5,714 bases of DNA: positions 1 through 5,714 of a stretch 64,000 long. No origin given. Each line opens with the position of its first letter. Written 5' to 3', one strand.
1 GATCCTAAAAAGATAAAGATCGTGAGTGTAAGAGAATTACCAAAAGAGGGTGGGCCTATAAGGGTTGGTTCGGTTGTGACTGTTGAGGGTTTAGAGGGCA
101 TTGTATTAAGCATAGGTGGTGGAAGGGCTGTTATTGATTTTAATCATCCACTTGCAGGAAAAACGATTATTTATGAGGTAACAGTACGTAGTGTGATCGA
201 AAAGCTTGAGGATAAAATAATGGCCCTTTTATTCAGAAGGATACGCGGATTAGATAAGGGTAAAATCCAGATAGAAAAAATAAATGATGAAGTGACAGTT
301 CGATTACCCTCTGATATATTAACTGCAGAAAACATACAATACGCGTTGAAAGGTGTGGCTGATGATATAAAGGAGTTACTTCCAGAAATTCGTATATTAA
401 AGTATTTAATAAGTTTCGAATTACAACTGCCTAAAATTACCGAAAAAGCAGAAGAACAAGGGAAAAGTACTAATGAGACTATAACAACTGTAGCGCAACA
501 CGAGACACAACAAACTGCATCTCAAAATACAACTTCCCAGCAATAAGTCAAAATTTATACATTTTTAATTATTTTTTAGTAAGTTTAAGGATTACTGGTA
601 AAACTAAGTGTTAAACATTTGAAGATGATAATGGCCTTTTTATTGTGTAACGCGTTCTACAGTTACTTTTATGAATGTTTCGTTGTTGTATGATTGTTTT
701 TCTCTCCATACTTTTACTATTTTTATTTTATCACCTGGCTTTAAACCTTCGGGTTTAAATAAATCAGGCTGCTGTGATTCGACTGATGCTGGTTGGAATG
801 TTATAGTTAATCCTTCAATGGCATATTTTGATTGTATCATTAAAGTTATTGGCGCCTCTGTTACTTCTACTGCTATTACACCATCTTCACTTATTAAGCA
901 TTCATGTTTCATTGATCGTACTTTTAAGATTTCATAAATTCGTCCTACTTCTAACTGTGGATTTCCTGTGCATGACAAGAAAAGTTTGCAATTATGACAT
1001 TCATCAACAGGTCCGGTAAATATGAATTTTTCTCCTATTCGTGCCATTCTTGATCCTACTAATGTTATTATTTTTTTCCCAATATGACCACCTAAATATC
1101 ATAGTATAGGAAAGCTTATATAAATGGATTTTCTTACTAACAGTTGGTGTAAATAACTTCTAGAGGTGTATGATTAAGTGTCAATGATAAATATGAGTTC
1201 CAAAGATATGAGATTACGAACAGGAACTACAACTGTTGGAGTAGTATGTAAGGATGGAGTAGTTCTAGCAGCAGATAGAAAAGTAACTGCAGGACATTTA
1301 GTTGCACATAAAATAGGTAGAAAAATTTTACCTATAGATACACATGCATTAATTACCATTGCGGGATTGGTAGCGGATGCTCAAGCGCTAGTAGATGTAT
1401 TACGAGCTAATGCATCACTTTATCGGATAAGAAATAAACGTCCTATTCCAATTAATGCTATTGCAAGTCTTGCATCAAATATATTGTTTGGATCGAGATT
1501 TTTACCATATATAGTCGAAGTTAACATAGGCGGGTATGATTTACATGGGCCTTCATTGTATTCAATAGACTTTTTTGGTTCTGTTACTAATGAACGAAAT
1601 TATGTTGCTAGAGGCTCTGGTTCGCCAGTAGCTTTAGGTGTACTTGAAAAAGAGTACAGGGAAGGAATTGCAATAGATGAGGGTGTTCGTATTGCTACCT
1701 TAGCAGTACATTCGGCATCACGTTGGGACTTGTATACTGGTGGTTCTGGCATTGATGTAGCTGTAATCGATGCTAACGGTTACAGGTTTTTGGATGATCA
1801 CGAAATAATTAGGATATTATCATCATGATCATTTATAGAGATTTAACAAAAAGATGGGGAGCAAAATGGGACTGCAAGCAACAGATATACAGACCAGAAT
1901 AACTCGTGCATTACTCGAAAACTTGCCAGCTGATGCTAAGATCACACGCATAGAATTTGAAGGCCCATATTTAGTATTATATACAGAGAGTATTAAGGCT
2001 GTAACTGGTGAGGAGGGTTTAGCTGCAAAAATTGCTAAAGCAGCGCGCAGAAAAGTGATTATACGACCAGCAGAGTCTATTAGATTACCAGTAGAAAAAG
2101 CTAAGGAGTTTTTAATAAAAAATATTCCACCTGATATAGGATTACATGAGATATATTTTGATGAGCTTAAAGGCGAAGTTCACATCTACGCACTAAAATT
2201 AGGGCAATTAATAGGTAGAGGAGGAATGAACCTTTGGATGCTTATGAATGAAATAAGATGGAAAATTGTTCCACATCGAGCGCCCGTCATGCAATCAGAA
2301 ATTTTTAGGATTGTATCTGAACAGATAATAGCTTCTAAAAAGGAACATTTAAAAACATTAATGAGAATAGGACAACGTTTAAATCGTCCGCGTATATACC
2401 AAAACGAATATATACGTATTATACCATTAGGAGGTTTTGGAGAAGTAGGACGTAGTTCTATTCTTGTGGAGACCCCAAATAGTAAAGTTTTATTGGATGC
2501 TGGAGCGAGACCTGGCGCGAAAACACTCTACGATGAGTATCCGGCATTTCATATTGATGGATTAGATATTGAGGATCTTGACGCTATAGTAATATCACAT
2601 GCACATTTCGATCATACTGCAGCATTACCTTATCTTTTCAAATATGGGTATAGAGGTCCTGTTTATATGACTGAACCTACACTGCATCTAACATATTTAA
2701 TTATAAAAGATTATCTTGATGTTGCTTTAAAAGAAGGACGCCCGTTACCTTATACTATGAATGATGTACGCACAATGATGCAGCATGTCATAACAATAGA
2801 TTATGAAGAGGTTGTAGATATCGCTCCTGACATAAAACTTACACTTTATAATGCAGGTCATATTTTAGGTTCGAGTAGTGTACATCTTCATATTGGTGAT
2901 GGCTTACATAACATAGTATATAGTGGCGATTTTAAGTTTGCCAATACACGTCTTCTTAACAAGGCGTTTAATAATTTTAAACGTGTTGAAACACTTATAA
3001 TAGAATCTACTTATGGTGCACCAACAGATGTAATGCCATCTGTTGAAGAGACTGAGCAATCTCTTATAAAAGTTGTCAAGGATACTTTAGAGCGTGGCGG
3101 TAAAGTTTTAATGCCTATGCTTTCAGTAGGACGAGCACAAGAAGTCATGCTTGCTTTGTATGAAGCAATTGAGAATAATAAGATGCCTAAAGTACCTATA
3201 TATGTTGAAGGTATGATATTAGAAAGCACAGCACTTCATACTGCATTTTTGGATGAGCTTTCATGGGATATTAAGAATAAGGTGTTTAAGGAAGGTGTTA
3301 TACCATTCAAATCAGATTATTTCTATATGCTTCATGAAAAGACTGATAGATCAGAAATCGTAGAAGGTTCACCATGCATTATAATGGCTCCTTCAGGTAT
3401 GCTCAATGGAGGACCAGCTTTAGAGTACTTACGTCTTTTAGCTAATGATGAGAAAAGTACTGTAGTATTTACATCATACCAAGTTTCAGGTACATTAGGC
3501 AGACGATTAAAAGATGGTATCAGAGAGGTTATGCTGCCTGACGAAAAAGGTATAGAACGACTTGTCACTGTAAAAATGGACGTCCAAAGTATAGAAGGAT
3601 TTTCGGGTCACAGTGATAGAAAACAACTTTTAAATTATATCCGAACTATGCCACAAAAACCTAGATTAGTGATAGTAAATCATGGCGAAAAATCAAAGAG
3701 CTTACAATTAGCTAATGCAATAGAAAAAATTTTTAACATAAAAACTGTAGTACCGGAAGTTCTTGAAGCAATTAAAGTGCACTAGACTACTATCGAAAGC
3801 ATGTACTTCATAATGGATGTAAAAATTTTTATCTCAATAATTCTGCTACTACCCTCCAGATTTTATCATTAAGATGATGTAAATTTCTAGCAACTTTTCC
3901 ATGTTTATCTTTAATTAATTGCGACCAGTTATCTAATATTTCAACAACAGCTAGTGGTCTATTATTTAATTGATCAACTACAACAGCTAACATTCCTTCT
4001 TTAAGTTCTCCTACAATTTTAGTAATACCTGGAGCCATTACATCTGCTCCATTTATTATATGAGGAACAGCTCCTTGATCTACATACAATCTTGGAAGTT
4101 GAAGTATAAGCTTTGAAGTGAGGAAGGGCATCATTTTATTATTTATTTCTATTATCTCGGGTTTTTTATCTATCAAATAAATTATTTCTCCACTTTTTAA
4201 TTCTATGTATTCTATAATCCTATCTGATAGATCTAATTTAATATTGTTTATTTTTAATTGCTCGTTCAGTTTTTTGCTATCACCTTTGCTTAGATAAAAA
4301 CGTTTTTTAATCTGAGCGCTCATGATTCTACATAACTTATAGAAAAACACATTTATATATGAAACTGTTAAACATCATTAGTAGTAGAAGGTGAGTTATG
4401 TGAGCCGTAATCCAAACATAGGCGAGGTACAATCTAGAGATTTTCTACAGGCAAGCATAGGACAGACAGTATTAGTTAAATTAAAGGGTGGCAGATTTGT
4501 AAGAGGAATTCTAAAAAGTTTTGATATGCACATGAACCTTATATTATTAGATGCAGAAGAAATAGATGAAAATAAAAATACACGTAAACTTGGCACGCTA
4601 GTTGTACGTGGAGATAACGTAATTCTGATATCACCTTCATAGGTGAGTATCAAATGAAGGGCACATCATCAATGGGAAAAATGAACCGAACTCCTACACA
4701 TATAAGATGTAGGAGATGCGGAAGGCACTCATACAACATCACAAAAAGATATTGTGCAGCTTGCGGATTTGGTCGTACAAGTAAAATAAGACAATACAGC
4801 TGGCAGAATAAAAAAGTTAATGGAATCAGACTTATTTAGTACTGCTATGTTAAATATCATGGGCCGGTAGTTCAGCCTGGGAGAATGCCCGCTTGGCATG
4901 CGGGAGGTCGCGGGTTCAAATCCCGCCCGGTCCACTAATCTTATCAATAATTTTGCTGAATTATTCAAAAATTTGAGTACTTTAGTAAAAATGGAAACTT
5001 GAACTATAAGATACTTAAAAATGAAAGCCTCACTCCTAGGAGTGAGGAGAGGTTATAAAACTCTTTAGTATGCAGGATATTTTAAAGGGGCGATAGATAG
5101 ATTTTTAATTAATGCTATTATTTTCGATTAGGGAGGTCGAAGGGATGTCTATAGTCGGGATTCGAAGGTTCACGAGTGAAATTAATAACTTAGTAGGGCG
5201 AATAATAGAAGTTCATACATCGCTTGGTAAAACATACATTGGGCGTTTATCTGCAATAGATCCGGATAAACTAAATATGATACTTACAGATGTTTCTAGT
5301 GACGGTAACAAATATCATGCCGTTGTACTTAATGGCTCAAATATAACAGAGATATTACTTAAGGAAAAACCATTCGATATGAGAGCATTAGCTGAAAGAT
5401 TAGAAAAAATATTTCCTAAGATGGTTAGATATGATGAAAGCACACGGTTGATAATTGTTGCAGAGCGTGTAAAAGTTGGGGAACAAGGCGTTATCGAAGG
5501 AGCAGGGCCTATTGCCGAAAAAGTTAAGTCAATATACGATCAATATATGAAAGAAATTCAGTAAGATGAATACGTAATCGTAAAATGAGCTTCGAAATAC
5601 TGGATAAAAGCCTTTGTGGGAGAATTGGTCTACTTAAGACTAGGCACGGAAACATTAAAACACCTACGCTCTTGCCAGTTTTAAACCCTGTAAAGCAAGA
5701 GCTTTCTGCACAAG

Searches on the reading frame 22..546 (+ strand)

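Call 60: search_protein_families(library=pfam, proteins=[window:22-546:+], max_evalue=0.00001)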
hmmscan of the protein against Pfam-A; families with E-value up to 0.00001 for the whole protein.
window:22-546:+ (174 aa): 1 family
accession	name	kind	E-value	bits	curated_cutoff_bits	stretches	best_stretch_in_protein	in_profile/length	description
PF22199.2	FKBP26_IF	-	2.5e-09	37.4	27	1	5-44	7-46/46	FKBP26, IF domain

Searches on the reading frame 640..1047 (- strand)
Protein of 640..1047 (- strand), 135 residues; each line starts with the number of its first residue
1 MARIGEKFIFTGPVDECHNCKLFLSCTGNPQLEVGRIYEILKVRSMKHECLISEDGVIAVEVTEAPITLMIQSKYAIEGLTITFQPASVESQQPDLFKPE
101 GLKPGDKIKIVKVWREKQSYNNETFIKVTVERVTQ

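Call 60: search_protein_families(library=pfam, proteins=[window:640-1047:-], max_evalue=0.00001)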
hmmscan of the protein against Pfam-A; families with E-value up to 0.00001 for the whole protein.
window:640-1047:- (135 aa): 1 family
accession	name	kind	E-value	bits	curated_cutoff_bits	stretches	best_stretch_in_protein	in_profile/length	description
PF03684.18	UPF0179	-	3.7e-32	111.6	25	1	1-126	9-136/140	Uncharacterised protein family (UPF0179)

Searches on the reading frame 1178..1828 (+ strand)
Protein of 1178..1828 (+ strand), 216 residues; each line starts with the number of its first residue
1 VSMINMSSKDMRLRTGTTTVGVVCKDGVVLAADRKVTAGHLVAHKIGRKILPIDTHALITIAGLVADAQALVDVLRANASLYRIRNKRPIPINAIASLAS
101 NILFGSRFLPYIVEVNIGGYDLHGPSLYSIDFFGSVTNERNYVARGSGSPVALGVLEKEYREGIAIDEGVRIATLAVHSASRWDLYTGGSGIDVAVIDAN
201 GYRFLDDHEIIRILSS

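Call 60: search_protein_families(library=pfam, proteins=[window:1178-1828:+], max_evalue=0.00001)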
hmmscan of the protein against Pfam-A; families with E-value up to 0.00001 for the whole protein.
window:1178-1828:+ (216 aa): 1 family
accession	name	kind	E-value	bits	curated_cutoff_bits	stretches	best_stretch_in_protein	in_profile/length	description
PF00227.31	Proteasome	-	1.2e-53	182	22.4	1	14-197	2-189/189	Proteasome subunit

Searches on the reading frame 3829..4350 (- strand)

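Call 60: search_protein_families(library=pfam, proteins=[window:3829-4350:-], max_evalue=0.00001)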
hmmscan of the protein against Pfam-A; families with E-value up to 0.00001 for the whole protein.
window:3829-4350:- (173 aa): 2 families
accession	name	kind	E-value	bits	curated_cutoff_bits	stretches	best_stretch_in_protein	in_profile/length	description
PF01472.26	PUA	-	8.1e-13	48.6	24.8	1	86-160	1-74/74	PUA domain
PF09183.16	DUF1947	-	3.4e-07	30.8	22.5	1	16-77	1-59/65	Domain of unknown function (DUF1947)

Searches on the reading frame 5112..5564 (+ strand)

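Call 60: search_protein_families(library=pfam, proteins=[window:5112-5564:+], max_evalue=0.00001)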
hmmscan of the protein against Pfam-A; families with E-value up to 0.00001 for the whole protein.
window:5112-5564:+ (150 aa): 2 families
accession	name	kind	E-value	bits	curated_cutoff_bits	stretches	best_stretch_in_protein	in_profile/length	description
PF14894.11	Lsm_C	-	3.6e-18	65.6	27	1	90-148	4-61/63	Lsm C-terminal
PF01423.28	LSM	-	7.8e-06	25.9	23.4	0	24-80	3-63/66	LSM domain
